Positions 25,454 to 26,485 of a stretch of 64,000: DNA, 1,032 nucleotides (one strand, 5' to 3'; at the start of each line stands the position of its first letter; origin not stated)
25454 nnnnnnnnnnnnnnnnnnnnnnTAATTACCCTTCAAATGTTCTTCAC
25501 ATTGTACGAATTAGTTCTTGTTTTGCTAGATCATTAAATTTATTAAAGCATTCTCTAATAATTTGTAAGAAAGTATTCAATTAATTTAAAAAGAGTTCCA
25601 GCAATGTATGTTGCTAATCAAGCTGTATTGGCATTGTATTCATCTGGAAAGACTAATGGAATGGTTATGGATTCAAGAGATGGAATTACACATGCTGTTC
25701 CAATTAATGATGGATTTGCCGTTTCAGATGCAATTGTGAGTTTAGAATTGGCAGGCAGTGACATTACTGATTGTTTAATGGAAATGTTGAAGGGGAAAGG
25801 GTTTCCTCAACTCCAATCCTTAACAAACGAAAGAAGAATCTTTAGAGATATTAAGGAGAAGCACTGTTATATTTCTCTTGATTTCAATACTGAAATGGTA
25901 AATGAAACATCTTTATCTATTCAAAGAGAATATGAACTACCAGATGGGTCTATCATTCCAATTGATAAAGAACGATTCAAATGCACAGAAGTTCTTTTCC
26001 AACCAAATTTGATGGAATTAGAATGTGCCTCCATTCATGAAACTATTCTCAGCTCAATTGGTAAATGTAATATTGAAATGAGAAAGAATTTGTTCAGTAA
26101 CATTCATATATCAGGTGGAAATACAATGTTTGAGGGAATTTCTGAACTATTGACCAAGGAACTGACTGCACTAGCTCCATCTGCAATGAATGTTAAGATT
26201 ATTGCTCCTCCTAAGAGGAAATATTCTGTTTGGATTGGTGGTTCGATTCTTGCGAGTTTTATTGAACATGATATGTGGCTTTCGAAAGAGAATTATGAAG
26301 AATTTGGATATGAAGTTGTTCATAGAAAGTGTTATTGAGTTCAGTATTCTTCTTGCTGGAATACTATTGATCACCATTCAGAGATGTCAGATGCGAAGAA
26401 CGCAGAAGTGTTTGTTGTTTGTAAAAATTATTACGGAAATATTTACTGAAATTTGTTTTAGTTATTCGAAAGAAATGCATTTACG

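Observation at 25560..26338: Orphan actin 3' half starting exactly at a conserved internal methionine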

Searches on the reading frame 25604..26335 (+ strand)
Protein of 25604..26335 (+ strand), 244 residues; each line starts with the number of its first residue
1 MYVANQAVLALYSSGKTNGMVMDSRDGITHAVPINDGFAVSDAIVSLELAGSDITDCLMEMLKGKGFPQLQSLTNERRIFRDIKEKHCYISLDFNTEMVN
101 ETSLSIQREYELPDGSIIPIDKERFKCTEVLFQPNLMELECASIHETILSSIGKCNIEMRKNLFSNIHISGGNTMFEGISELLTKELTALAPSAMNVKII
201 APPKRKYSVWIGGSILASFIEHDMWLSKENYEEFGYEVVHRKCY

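Call 4: find_homologous_proteins(query=window:25604-26335:+)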
Query window:25604-26335:+ (244 aa): 8000 proteins with E <= 0.001 among 8000 candidates; the best 120 are listed.
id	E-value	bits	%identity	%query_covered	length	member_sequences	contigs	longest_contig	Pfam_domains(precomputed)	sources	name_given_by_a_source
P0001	1.7e-159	546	100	100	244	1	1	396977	PF00022.26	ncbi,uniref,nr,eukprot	ncbi:hypothetical protein NAEGRDRAFT_69091 [Naegleria gruberi]|uniref:Actin n=1 Tax=Naegleria gruber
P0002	2.1e-94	334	56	100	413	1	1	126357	PF00022.26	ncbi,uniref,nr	ncbi:unnamed protein product [Cercopithifilaria johnstoni]|uniref:Actin n=4 Tax=Onchocercidae TaxID=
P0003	9.0e-94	331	54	100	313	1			PF00022.26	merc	-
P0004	1.7e-93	331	47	100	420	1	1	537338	PF00022.26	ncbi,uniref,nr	ncbi:actin beta/gamma 1 [Clonorchis sinensis]|uniref:Actin beta/gamma 1 n=1 Tax=Clonorchis sinensis 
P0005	7.5e-93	328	48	100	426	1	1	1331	PF00022.26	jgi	jgi:actin-related protein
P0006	4.7e-92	326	50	100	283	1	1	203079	PF00022.26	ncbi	ncbi:UNVERIFIED_CONTAM: hypothetical protein FKN15_052907 [Acipenser sinensis]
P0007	8.5e-88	312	-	-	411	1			PF00022.26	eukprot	eukprot:CAMPEP_0201252784 /NCGR_PEP_ID=MMETSP0852-20130820/67088_1 /ASSEMBLY_ACC=CAM_ASM_000632 /TAX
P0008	1.3e-87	311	58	100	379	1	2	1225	PF00022.26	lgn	-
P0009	1.5e-87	311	57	100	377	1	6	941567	PF00022.26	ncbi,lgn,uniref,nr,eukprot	ncbi:hypothetical protein NAEGRDRAFT_55094 [Naegleria gruberi]|uniref:Actin n=4 Tax=Naegleria gruber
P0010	1.6e-87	311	57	100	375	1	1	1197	PF00022.26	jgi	jgi:actin-related protein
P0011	1.9e-87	311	58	100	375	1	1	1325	PF00022.26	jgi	jgi:actin-related protein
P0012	2.3e-87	311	57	100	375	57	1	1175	PF00022.26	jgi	jgi:actin-related protein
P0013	2.4e-87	310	58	100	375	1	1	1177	PF00022.26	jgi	jgi:actin-related protein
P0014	2.5e-87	310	57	100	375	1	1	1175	PF00022.26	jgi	jgi:actin-related protein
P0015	2.9e-87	310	57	100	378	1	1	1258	PF00022.26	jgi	-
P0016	3.0e-87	310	57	100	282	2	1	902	PF00022.26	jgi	jgi:actin-related protein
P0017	3.1e-87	310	57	100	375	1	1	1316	PF00022.26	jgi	jgi:actin-related protein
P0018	3.1e-87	310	57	100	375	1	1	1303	PF00022.26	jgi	jgi:actin-related protein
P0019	3.1e-87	310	57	100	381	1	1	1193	PF00022.26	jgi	-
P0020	3.3e-87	310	50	100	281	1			PF00022.26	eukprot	eukprot:CAMPEP_0197703510 /NCGR_PEP_ID=MMETSP1338-20131121/125473_1 /TAXON_ID=43686 ORGANISM="Pelago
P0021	4.0e-87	310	57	100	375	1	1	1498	PF00022.26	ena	-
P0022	4.7e-87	309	57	100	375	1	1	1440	PF00022.26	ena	-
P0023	4.7e-87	309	59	100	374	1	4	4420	PF00022.26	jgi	jgi:actin-related protein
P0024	5.7e-87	309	58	100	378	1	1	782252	PF00022.26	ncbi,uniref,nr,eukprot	ncbi:hypothetical protein NAEGRDRAFT_44432 [Naegleria gruberi]|uniref:Actin n=1 Tax=Naegleria gruber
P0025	6.5e-87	309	59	100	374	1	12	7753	PF00022.26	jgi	jgi:actin-related protein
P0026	6.6e-87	309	59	100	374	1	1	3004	PF00022.26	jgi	jgi:actin-related protein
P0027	7.0e-87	309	57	100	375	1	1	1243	PF00022.26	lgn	-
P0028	9.3e-87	309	57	100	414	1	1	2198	PF00022.26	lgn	-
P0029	1.1e-86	308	57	100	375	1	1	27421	PF00022.26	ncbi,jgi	jgi:actin-related protein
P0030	1.1e-86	308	57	100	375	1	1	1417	PF00022.26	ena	-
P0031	1.1e-86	308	58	100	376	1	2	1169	PF00022.26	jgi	jgi:actin-related protein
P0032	1.2e-86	308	58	100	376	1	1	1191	PF00022.26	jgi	-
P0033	1.4e-86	308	57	100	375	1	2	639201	PF00022.26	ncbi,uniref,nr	ncbi:hypothetical protein C9374_005710 [Naegleria lovaniensis]|uniref:Actin n=1 Tax=Naegleria lovani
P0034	1.5e-86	308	58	100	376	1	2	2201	PF00022.26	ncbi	-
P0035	1.7e-86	308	57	100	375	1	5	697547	PF00022.26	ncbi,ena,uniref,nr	ncbi:hypothetical protein FDP41_005607 [Naegleria fowleri]|uniref:Actin n=2 Tax=Naegleria fowleri Ta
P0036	2.4e-86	307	58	100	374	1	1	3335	PF00022.26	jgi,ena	-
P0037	2.5e-86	307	57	100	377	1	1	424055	PF00022.26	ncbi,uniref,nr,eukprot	ncbi:hypothetical protein NAEGRDRAFT_60612 [Naegleria gruberi]|uniref:Actin n=1 Tax=Naegleria gruber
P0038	2.6e-86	307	58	100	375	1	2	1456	PF00022.26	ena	-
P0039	2.9e-86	307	56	100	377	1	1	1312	PF00022.26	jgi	jgi:actin-related protein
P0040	3.3e-86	307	58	100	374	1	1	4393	PF00022.26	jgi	jgi:actin-related protein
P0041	4.1e-86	306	57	100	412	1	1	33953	PF00022.26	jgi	jgi:actin-related protein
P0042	4.1e-86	306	57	100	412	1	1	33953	PF00022.26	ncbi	-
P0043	4.6e-86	306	58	100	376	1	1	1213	PF00022.26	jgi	-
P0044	5.4e-86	306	57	100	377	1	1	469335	PF00022.26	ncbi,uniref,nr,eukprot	ncbi:hypothetical protein NAEGRDRAFT_56150 [Naegleria gruberi]|uniref:Actin n=1 Tax=Naegleria gruber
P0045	6.7e-86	306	56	100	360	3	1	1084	PF00022.26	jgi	-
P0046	7.1e-86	306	58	100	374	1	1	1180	PF00022.26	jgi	jgi:actin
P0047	7.1e-86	306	57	100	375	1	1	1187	PF00022.26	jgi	jgi:actin-related protein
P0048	8.1e-86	305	58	100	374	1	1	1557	PF00022.26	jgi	jgi:actin-related protein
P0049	8.5e-86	305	58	100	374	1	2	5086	PF00022.26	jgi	jgi:actin-related protein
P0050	8.6e-86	305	56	100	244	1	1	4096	PF00022.26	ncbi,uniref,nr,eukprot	ncbi:hypothetical protein NAEGRDRAFT_54894 [Naegleria gruberi]|uniref:Actin n=1 Tax=Naegleria gruber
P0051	1.2e-85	305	57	100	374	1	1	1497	PF00022.26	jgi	jgi:actin-related protein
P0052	1.2e-85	305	57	100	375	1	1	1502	PF00022.26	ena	-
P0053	1.6e-85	305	56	100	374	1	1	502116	PF00022.26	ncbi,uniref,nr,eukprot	ncbi:hypothetical protein NAEGRDRAFT_48298 [Naegleria gruberi]|uniref:Actin n=1 Tax=Naegleria gruber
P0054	1.7e-85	304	57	100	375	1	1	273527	PF00022.26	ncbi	ncbi:hypothetical protein ABK040_008123 [Willaertia magna]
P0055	1.7e-85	304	57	100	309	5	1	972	PF00022.26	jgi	jgi:actin-related protein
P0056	2.7e-85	304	57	100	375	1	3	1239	PF00022.26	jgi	jgi:actin-related protein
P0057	2.7e-85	304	57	100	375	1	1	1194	PF00022.26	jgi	jgi:actin-related protein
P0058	2.9e-85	304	55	100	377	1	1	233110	PF00022.26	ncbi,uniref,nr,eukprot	ncbi:hypothetical protein NAEGRDRAFT_55489 [Naegleria gruberi]|uniref:Actin n=1 Tax=Naegleria gruber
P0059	3.0e-85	304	56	100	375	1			PF00022.26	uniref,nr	uniref:Actin-1 n=1 Tax=Naegleria fowleri TaxID=5763 RepID=ACT1_NAEFO|nr:RecName: Full=Actin-1; AltNa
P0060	3.8e-85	303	56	100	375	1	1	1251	PF00022.26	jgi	-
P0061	3.8e-85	303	57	100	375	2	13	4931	PF00022.26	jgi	jgi:actin-related protein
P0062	4.0e-85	303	55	100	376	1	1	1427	PF00022.26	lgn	-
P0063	4.2e-85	303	57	100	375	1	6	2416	PF00022.26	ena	-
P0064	4.3e-85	303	56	100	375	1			PF00022.26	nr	nr:actin [Naegleria fowleri]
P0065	4.4e-85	303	57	100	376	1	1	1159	PF00022.26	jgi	-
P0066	6.3e-85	303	56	100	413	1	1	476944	PF00022.26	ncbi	ncbi:UNVERIFIED_CONTAM: hypothetical protein FKN15_030743 [Acipenser sinensis]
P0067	6.4e-85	303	56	100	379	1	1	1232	PF00022.26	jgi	jgi:actin-related protein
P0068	7.1e-85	302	56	100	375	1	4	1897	PF00022.26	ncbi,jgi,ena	jgi:actin-related protein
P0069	9.3e-85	302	55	100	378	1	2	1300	PF00022.26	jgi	-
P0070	9.3e-85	302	56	100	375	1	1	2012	PF00022.26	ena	-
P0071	1.1e-84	302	57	100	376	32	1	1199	PF00022.26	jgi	-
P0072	1.2e-84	302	56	100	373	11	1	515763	PF00022.26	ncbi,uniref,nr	ncbi:hypothetical protein FDP41_007473 [Naegleria fowleri]|uniref:Actin n=1 Tax=Naegleria fowleri Ta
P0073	1.4e-84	301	57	100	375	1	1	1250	PF00022.26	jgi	-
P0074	1.4e-84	301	57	100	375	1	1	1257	PF00022.26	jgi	jgi:actin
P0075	1.4e-84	301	57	100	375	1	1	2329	PF00022.26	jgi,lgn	jgi:actin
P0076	1.4e-84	301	57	100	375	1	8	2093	PF00022.26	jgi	jgi:actin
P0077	1.4e-84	301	57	100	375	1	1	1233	PF00022.26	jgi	jgi:actin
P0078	1.5e-84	301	57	100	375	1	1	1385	PF00022.26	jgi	-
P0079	1.7e-84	301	57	100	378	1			PF00022.26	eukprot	eukprot:NODE_1304_length_1197_cov_112.809233_g1032_i1.p1 GENE.NODE_1304_length_1197_cov_112.809233_g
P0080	2.0e-84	301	56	100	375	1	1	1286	PF00022.26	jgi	jgi:actin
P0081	2.0e-84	301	56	100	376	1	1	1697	PF00022.26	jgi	jgi:actin-related protein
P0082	2.1e-84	301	57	100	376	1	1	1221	PF00022.26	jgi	-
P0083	2.1e-84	301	57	100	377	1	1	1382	PF00022.26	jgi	-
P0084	2.3e-84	301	57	100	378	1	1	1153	PF00022.26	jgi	-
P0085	2.3e-84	301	57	100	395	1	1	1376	PF00022.26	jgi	-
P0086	2.7e-84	300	55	100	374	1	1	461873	PF00022.26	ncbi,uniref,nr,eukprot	ncbi:hypothetical protein NAEGRDRAFT_49788 [Naegleria gruberi]|uniref:Actin n=1 Tax=Naegleria gruber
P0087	2.9e-84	300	57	100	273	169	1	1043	PF00022.26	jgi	jgi:actin-related protein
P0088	2.9e-84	300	57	100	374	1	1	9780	PF00022.26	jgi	jgi:actin-related protein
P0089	3.5e-84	300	54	100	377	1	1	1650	PF00022.26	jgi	-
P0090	3.6e-84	300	57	100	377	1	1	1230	PF00022.26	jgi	-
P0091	3.8e-84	300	57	100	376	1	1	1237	PF00022.26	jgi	-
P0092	4.0e-84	300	57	100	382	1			PF00022.26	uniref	uniref:Actin n=6 Tax=Eukaryota TaxID=2759 RepID=A0A7S1ELK2_HEMAN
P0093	4.1e-84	300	56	100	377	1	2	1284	PF00022.26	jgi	-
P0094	4.8e-84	300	55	100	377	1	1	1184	PF00022.26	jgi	jgi:actin-related protein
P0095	4.9e-84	300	56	100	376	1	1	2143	PF00022.26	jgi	-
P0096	5.1e-84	300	57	100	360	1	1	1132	PF00022.26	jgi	jgi:actin-related protein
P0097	5.2e-84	300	55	100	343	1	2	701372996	PF00022.26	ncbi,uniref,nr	ncbi:unnamed protein product [Triticum turgidum subsp. durum]|uniref:Actin n=1 Tax=Triticum turgidum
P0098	5.6e-84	299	57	100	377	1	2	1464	PF00022.26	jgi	-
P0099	5.9e-84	299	56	100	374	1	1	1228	PF00022.26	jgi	-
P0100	6.0e-84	299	56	100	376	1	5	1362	PF00022.26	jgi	-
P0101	6.0e-84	299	56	100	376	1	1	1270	PF00022.26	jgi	-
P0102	6.1e-84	299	55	100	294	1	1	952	PF00022.26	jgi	jgi:actin-related protein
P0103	6.2e-84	299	56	100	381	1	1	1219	PF00022.26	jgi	-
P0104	6.6e-84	299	57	100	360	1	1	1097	PF00022.26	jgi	jgi:actin-related protein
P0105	7.4e-84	299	55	100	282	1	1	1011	PF00022.26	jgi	-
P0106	7.7e-84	299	58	100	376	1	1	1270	PF00022.26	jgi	-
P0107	7.9e-84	299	57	100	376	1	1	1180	PF00022.26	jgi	-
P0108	7.9e-84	299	57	100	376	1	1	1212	PF00022.26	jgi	-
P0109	8.0e-84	299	57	100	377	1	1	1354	PF00022.26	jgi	-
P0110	8.6e-84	299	57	100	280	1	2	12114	PF00022.26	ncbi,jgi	jgi:actin-related protein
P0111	8.7e-84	299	56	100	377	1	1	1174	PF00022.26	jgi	jgi:actin-related protein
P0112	9.3e-84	299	55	100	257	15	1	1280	PF00022.26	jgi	-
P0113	9.5e-84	299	57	100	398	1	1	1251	PF00022.26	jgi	-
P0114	1.0e-83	299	56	100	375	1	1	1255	PF00022.26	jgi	jgi:actin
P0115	1.0e-83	299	56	100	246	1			PF00022.26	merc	-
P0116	1.1e-83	299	56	100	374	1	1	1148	PF00022.26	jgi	-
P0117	1.1e-83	299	56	100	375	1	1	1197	PF00022.26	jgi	-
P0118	1.2e-83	298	57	100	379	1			PF00022.26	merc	-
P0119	1.2e-83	298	55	100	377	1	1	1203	PF00022.26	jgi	jgi:actin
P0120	1.3e-83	298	56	100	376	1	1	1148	PF00022.26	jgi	-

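Call 5: search_protein_families(library=pfam, proteins=[window:25604-26335:+], max_evalue=0.01)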
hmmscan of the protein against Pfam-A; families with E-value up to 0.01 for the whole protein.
window:25604-26335:+ (244 aa): 1 family
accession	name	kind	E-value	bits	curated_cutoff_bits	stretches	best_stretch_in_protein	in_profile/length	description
PF00022.25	Actin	-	7.8e-69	232.7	27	1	1-243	126-409/410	Actin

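Call 6: find_encoding_contigs(protein=P0001, flank=10000, max_places=4)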
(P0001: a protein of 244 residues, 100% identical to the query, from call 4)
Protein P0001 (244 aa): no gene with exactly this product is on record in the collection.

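Call 11: find_encoding_contigs(protein=P0037, flank=3000, max_places=2)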
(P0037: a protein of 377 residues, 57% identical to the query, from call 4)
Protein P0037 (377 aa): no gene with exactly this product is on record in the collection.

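Call 12: find_encoding_contigs(protein=P0024, flank=3000, max_places=2)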
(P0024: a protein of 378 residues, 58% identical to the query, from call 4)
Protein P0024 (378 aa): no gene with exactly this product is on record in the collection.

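Call 23: search_solved_structures(query=window:25604-26335:+, max_evalue=1e-20, show_alignments=1)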
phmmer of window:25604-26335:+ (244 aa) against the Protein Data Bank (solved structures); distinct sequences matched with E-value up to 1e-20: 137 (the best 60 are shown).
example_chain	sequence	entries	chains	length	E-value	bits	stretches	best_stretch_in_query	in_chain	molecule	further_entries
7p1h_B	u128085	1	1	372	1.7e-88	299.4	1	1-244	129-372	Actin, cytoplasmic 1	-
8rty_A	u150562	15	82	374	1.7e-88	299.4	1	1-244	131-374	Actin, cytoplasmic 1, N-terminally processed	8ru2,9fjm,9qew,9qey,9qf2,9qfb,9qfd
8oid_C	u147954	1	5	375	1.7e-88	299.4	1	1-244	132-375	Actin, cytoplasmic 1, N-terminally processed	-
8rtt_A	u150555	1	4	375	1.7e-88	299.4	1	1-244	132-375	Actin, cytoplasmic 1, N-terminally processed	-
8oi8_C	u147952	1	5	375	3.3e-88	298.5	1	1-244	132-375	Actin, cytoplasmic 1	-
7ju4_u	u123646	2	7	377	4.7e-88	298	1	1-244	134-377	Actin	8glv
5adx_H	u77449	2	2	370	6e-88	297.6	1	1-244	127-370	ACTIN, CYTOPLASMIC 1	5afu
5jlh_A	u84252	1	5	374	6.1e-88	297.6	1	1-244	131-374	Actin, cytoplasmic 2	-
8cog_F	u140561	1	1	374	6.1e-88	297.6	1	1-244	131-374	Actin, cytoplasmic 1, N-terminally processed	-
3byh_A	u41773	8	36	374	6.1e-88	297.6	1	1-244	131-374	Actin | Actin, cytoplasmic 1 | Actin, cytoplasmic 1, N-terminally processed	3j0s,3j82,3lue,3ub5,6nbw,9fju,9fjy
6cxi_A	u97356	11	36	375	6.2e-88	297.6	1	1-244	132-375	Actin, cytoplasmic 2 | Actin gamma 1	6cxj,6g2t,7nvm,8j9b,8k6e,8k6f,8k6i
8dnf_A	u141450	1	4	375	6.2e-88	297.6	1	1-244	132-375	Actin, cytoplasmic 2, N-terminally processed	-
12rv_A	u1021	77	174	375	6.2e-88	297.6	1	1-244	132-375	Actin, cytoplasmic 1 | ACTB protein (Fragment) | Actin, cytoplasmic 1, N-terminally processed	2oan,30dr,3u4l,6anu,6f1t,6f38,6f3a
1hlu_A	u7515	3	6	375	6.2e-88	297.6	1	1-244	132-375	BETA-ACTIN | Actin, cytoplasmic 1, N-terminally processed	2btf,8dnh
9uxa_I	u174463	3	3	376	6.2e-88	297.5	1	1-244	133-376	Actin, cytoplasmic 1, N-terminally processed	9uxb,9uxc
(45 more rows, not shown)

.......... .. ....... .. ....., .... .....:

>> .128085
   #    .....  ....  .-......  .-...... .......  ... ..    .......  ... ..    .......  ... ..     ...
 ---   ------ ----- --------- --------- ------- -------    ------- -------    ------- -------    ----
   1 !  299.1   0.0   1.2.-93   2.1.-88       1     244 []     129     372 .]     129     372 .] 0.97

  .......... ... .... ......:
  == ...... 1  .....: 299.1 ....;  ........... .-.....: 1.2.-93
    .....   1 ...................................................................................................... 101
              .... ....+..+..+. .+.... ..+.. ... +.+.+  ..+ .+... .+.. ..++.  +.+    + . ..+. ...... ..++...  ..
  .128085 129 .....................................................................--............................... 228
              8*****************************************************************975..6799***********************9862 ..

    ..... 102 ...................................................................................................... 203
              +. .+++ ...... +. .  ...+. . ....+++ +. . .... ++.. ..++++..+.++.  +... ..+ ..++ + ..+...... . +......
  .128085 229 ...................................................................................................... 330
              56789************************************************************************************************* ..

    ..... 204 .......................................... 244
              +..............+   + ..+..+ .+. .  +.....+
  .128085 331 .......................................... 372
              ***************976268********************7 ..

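Call 26: find_encoding_contigs(protein=P0033, flank=1000, max_places=2)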
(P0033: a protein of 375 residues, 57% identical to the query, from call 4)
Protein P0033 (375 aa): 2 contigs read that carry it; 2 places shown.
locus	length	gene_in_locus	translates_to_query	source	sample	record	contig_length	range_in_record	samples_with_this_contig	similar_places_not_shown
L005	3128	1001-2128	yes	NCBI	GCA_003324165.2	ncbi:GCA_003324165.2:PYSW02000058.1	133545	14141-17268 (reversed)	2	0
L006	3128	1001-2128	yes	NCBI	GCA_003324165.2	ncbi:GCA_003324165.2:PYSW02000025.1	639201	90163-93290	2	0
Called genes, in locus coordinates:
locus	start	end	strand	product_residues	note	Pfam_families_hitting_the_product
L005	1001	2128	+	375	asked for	PF00022:Actin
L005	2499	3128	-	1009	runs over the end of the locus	-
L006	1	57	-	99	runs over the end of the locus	-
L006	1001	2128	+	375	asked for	PF00022:Actin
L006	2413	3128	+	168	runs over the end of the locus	PF05856:ARPC4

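Call 29: list_cluster_members(proteins=[P0001, P0241, P0242, P0243, P0244])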
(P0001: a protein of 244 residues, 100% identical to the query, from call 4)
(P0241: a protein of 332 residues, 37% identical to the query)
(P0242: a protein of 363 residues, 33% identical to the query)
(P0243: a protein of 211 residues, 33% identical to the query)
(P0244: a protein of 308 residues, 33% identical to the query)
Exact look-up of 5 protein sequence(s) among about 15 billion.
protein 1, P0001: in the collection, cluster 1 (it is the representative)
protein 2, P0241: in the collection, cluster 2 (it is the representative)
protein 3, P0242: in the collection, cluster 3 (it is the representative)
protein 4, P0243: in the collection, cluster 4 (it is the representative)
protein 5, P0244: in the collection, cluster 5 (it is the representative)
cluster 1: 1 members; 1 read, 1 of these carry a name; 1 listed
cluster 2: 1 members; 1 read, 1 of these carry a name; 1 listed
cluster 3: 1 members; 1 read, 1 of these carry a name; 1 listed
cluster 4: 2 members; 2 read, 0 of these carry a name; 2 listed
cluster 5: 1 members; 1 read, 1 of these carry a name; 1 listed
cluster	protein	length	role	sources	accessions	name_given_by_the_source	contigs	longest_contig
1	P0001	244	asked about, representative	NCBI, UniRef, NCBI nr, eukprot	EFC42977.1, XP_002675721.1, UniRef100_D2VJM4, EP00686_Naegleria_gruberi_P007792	hypothetical protein NAEGRDRAFT_69091 [Naegleria gruberi] | Actin n=1 Tax=Naegleria gruberi TaxID=5762 RepID=D2VJM4_NAEGR | uncharacterized protein NAEGRDRAFT_69091 [Naegleria gruberi]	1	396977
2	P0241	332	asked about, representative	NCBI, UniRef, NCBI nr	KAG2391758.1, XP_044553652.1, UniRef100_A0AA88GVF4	hypothetical protein C9374_013243 [Naegleria lovaniensis] | Uncharacterized protein n=1 Tax=Naegleria lovaniensis TaxID=51637 RepID=A0AA88GVF4_NAELO | uncharacterized protein C9374_013243 [Naegleria lovaniensis]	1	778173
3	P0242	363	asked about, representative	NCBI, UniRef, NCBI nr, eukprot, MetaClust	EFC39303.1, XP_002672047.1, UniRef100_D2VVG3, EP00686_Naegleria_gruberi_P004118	predicted protein [Naegleria gruberi] | Predicted protein n=1 Tax=Naegleria gruberi TaxID=5762 RepID=D2VVG3_NAEGR | uncharacterized protein NAEGRDRAFT_73009 [Naegleria gruberi]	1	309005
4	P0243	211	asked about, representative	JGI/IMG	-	-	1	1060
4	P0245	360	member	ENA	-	-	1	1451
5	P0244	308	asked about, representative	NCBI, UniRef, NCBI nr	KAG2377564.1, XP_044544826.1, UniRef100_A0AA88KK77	hypothetical protein C9374_009080 [Naegleria lovaniensis] | F-box domain-containing protein n=1 Tax=Naegleria lovaniensis TaxID=51637 ... | uncharacterized protein C9374_009080 [Naegleria lovaniensis]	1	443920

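Call 57: predict_structure(alignment_id=A2)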
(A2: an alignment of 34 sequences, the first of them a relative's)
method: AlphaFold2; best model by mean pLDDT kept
length: 244 residues; sequences in the alignment: 34
mean_pLDDT: 45.0   pTM: 0.44
mean pLDDT of the five models: 45.0, 41.4, 39.6, 38.2, 37.0
residues with pLDDT >= 90: 0; 70-90: 0; 50-70: 80; < 50: 164
segments of 3 or more residues with pLDDT < 50: 1-19, 22-31, 33-52, 79-97, 100-163, 204-223, 236-244
pLDDT, mean of each block of 10 residues (from residue 1): 37 47 44 35 40 54 56 52 34 44 39 35 34 36 42 48 52 55 62 56 44 37 52 50 29
secondary structure, 60 per line:
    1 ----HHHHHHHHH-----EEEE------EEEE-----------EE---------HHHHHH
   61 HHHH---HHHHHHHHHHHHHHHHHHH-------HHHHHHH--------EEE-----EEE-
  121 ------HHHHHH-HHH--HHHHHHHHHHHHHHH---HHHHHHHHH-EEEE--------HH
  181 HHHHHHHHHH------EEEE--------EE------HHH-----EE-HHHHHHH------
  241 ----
elements in order: H5-13 E19-22 E29-32 H55-64 H68-86 H94-100 E109-111 E117-119 H127-132 H139-153 H157-165 E167-170 H179-190 E197-200 H228-234

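Call 60: find_encoding_contigs(protein=P0072, flank=1500, max_places=3)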
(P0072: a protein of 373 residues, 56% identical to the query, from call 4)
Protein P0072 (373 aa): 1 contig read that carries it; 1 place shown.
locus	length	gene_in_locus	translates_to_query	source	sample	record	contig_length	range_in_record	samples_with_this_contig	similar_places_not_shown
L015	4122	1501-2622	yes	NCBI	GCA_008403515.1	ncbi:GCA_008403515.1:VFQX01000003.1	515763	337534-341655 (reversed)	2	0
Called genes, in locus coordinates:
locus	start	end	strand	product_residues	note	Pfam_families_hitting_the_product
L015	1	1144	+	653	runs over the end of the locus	PF01770:Folate_carrier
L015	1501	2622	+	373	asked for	PF00022:Actin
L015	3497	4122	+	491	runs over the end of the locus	-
